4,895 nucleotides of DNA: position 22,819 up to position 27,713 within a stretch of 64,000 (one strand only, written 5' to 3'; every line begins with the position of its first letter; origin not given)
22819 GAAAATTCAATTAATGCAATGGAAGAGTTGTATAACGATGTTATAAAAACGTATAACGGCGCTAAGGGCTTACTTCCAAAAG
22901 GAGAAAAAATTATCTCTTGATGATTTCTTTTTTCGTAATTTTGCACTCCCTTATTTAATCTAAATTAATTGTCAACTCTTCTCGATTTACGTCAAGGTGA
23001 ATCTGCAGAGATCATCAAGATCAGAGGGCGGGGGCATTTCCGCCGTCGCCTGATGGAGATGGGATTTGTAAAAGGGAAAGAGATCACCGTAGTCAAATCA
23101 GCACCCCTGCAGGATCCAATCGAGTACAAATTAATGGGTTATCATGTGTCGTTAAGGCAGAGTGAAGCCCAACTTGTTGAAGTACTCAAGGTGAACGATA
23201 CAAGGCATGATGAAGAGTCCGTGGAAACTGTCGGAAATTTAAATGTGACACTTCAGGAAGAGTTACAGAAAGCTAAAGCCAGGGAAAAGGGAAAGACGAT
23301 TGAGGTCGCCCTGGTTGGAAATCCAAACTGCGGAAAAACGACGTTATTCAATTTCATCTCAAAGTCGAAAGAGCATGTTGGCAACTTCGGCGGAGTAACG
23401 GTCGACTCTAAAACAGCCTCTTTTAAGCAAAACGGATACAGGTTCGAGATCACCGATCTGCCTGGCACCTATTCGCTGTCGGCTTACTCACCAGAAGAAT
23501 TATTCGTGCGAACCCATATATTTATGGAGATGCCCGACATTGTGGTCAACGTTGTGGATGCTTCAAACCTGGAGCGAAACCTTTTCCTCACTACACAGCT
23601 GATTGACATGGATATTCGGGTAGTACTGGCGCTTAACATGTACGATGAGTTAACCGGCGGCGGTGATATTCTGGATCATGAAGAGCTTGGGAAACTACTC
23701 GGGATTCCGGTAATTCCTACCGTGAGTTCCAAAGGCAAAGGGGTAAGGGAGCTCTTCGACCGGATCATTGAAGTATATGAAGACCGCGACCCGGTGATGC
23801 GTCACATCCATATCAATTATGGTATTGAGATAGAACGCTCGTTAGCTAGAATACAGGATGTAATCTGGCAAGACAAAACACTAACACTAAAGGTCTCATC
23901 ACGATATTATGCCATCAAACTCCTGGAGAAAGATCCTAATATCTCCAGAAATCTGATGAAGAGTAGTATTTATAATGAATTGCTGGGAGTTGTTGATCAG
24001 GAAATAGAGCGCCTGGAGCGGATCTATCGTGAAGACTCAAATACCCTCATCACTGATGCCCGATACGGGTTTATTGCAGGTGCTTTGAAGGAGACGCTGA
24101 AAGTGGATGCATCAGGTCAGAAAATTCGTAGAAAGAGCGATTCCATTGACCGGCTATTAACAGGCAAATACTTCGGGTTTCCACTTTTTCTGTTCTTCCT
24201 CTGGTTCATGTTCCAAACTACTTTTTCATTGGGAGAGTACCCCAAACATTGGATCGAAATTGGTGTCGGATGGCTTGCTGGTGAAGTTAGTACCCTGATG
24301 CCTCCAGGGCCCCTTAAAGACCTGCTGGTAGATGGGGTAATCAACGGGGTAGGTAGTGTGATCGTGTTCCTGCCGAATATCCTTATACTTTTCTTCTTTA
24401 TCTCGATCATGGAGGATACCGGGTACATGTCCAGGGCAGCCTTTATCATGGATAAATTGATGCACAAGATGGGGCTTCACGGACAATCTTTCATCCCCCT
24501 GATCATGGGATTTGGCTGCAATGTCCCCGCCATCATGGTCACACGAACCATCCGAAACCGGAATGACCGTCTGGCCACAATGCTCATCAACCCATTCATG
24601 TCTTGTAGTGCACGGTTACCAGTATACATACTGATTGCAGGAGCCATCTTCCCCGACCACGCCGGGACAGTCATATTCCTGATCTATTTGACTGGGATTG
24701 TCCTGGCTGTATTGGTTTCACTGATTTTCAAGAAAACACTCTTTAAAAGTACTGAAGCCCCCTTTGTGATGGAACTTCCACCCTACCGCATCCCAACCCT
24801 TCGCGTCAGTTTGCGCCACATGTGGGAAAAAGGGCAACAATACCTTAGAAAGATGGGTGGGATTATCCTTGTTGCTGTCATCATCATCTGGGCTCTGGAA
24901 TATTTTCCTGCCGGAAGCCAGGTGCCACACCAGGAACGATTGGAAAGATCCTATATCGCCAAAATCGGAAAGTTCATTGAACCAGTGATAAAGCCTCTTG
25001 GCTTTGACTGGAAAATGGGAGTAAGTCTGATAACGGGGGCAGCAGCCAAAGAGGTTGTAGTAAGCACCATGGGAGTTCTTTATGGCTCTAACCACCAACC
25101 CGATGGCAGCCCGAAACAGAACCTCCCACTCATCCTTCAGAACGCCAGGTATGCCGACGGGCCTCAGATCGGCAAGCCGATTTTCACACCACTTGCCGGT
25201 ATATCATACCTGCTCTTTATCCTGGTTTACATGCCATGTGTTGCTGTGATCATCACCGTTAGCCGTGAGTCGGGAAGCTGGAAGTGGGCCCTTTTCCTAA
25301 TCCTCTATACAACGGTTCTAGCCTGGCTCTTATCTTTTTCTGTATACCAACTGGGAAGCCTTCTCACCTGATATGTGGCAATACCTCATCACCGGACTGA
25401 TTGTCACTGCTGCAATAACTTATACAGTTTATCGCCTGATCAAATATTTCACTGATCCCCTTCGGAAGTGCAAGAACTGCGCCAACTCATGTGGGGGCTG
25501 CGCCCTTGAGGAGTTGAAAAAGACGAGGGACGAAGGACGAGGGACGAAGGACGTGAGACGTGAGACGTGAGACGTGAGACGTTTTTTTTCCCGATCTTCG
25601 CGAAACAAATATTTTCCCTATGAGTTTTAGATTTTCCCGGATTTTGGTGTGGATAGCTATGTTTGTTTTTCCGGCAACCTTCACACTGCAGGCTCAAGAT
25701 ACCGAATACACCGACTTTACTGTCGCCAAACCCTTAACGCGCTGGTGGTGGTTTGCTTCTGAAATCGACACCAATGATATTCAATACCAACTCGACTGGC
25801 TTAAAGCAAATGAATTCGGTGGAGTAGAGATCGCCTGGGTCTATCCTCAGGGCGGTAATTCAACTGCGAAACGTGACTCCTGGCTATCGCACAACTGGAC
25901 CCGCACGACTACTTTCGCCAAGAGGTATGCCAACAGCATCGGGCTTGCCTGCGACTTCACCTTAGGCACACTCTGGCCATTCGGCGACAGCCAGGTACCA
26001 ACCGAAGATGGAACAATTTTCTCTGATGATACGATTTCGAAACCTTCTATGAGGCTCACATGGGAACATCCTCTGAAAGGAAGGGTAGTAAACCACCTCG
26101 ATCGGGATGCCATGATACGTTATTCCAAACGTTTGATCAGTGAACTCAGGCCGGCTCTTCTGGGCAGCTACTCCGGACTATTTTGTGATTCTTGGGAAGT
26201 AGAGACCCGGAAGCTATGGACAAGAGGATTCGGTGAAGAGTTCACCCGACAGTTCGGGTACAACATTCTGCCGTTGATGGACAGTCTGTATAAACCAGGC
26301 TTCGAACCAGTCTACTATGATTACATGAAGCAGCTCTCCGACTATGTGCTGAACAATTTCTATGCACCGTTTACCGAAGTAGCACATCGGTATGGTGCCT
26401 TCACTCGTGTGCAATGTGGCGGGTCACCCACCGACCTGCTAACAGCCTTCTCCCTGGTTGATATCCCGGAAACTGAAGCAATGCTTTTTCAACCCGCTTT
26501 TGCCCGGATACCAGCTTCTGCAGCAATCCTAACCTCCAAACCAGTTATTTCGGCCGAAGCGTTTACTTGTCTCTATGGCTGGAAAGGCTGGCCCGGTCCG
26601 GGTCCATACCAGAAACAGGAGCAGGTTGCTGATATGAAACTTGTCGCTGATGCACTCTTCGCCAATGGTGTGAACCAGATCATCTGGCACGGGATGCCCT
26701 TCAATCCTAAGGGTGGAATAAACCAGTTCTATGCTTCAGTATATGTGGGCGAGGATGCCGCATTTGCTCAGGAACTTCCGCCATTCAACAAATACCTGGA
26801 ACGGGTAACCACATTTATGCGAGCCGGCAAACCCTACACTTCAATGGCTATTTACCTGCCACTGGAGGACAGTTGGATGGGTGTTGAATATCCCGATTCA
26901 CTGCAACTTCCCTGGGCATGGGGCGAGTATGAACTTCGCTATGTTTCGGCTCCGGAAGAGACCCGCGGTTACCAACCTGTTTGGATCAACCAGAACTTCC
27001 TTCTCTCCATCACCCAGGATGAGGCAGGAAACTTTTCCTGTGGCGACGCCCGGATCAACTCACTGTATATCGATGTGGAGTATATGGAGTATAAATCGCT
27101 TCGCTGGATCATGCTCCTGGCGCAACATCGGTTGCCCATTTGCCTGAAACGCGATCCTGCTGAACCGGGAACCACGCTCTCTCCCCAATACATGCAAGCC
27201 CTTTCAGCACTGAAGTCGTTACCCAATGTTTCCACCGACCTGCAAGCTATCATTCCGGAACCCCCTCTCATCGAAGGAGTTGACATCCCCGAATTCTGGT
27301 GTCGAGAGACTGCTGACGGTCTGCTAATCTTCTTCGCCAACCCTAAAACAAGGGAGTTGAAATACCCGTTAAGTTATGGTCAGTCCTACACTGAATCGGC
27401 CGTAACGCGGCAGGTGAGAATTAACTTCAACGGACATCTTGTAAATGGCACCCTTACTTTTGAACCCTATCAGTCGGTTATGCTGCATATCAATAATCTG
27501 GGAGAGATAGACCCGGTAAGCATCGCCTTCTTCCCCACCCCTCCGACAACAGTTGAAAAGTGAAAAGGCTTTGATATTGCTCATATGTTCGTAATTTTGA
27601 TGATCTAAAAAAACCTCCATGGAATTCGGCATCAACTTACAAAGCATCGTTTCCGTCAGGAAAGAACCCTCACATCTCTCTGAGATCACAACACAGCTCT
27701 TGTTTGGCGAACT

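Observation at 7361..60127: Dispersed family of phase-locked 7-/8-nt drifting tandem arrays occupying short intergenic spacers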

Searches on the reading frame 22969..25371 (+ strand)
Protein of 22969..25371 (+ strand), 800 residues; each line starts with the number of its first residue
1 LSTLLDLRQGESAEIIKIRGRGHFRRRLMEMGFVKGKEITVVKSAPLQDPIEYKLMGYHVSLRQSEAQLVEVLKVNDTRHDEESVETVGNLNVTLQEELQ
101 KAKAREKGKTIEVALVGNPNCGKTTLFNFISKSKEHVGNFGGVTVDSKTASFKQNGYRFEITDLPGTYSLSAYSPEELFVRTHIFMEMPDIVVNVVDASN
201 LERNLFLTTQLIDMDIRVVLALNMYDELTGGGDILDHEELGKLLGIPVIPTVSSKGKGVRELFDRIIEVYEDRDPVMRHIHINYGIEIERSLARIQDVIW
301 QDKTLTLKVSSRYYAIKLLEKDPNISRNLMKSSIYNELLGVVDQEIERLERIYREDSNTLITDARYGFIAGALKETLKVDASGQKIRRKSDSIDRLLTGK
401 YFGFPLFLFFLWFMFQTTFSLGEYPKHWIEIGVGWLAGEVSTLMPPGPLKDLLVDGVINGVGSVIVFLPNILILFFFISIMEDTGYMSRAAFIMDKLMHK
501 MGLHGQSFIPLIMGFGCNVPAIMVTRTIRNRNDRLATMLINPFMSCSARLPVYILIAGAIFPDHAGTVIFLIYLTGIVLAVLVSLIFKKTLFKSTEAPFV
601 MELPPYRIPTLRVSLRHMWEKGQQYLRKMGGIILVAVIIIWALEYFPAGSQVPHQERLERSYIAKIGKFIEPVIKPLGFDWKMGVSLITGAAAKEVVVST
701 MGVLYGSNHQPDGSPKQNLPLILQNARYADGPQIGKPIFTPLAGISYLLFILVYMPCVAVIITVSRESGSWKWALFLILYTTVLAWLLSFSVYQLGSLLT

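Call 10: search_protein_families(library=pfam, proteins=[window:22969-25371:+])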
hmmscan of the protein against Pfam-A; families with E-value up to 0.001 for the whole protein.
window:22969-25371:+ (800 aa): 8 families
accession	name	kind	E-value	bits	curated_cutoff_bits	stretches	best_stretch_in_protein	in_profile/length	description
PF02421.24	FeoB_N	-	2.4e-58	196.5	27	1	112-265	2-155/156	Ferrous iron transport protein B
PF07670.19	Gate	-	4.7e-49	165.6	29.6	2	464-559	1-103/104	Nucleoside recognition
PF07664.17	FeoB_C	-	1e-21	76.9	26.6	1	569-621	1-54/54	Ferrous iron transport protein B C terminus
PF04023.20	FeoA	-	4.7e-21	75.1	23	1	3-72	2-72/74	FeoA domain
PF17910.6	FeoB_Cyto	-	3e-20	72.9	23.4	1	284-378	1-90/90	FeoB cytosolic helical domain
PF01926.29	MMR_HSR1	-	4e-17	62.8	21.9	1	112-223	1-112/113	50S ribosome-binding GTPase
PF00009.33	GTP_EFTU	-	3e-06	27.4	26.5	1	141-270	53-186/188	Elongation factor Tu GTP binding domain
PF09439.16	SRPRB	-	0.00043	20.1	25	1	112-206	5-90/178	Signal recognition particle receptor beta subunit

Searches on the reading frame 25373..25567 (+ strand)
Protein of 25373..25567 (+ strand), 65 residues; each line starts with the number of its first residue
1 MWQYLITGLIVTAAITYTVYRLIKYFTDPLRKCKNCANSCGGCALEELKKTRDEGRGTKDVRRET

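Call 66: search_protein_families(library=ncbifam, proteins=[window:25373-25567:+], max_evalue=0.01)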
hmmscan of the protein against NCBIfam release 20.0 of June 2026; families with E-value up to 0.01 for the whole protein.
window:25373-25567:+ (65 aa): 0 families

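Call 67: search_protein_families(library=pfam, proteins=[window:25373-25567:+], max_evalue=0.01)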
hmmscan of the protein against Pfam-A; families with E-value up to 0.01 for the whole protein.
window:25373-25567:+ (65 aa): 1 family
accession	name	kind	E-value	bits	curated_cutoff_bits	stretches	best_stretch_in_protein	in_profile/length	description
PF12669.12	FeoB_associated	-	0.00054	20.6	27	1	5-44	3-37/44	FeoB-associated Cys-rich membrane protein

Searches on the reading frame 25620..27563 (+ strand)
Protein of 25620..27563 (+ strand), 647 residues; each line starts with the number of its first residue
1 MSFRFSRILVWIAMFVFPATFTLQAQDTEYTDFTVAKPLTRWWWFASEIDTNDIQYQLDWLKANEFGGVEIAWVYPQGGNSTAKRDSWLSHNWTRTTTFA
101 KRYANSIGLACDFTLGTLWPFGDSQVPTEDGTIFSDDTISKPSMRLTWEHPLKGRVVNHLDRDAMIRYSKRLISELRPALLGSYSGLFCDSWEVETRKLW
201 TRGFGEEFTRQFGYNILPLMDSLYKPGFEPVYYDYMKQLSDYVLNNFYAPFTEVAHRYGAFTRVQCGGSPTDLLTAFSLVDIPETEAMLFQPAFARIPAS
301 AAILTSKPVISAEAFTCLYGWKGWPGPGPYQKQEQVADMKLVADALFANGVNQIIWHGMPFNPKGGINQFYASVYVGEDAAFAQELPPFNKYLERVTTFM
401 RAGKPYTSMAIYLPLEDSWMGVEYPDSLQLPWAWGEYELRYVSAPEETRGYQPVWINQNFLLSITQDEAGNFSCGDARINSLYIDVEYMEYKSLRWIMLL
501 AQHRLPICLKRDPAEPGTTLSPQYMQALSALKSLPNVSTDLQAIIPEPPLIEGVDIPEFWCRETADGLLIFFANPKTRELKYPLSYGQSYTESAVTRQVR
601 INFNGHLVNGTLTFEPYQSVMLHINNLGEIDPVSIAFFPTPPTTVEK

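Call 10: search_protein_families(library=pfam, proteins=[window:25620-27563:+])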
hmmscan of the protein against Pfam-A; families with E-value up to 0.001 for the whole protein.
window:25620-27563:+ (647 aa): 1 family
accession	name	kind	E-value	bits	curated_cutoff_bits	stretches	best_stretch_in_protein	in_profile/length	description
PF17132.9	Glyco_hydro_106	-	3.9e-23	82.3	29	2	155-418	266-547/743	alpha-L-rhamnosidase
